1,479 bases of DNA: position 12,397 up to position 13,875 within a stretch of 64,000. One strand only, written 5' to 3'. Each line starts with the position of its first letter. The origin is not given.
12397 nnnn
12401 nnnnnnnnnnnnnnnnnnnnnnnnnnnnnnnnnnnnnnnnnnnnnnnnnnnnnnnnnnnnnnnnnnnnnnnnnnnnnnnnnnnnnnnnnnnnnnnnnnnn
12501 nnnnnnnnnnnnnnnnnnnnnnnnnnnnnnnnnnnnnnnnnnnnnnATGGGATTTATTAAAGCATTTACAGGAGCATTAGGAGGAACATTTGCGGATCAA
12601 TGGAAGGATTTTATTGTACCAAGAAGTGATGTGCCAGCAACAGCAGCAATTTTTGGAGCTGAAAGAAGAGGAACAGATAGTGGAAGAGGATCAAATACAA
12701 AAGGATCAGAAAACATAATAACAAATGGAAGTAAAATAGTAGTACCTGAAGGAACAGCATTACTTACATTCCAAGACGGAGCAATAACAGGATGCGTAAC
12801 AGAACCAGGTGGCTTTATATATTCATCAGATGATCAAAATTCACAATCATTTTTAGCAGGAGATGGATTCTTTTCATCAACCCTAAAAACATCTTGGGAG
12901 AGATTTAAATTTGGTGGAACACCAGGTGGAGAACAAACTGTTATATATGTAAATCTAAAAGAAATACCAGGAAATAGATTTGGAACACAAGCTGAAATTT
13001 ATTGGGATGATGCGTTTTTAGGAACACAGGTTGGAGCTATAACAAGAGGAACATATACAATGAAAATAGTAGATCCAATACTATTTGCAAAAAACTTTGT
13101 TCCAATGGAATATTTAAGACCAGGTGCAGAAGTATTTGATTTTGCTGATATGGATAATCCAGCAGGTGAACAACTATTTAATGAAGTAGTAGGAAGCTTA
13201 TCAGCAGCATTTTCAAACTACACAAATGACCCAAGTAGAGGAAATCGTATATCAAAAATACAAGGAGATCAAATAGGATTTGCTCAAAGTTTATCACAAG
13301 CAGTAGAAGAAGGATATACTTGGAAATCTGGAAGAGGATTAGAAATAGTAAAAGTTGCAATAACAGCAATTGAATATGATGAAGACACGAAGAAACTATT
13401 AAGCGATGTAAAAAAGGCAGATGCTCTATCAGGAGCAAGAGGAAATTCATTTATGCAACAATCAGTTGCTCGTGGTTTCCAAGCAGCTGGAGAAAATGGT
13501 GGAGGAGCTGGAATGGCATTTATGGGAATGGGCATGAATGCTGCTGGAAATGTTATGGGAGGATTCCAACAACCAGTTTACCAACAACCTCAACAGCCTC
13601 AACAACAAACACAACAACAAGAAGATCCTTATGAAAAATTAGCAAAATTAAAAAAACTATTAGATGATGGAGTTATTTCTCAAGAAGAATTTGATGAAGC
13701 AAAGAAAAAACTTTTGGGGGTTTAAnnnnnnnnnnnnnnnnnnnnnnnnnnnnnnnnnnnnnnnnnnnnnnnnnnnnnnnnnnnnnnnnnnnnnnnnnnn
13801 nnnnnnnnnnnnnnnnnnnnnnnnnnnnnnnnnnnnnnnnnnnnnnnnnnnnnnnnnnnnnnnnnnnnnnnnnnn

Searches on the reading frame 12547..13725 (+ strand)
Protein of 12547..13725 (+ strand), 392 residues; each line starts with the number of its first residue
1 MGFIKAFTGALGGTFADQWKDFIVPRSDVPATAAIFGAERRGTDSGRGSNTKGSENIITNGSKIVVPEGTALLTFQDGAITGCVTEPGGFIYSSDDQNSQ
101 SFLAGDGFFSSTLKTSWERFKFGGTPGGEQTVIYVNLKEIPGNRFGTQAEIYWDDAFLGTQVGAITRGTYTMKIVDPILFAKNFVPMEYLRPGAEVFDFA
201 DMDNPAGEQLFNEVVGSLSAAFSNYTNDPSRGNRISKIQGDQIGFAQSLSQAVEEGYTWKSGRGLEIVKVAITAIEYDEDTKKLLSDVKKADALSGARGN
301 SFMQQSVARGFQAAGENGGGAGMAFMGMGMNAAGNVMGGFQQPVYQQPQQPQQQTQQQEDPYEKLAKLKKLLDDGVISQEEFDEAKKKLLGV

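Call 54: search_protein_families(library=pfam, proteins=[window:12547-13725:+], max_evalue=0.00001)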
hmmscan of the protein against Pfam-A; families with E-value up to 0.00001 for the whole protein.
window:12547-13725:+ (392 aa): 1 family
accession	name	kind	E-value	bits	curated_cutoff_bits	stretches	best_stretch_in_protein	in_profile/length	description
PF09851.14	SHOCT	-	1.6e-09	37.6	27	1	363-390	1-28/28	Short C-terminal domain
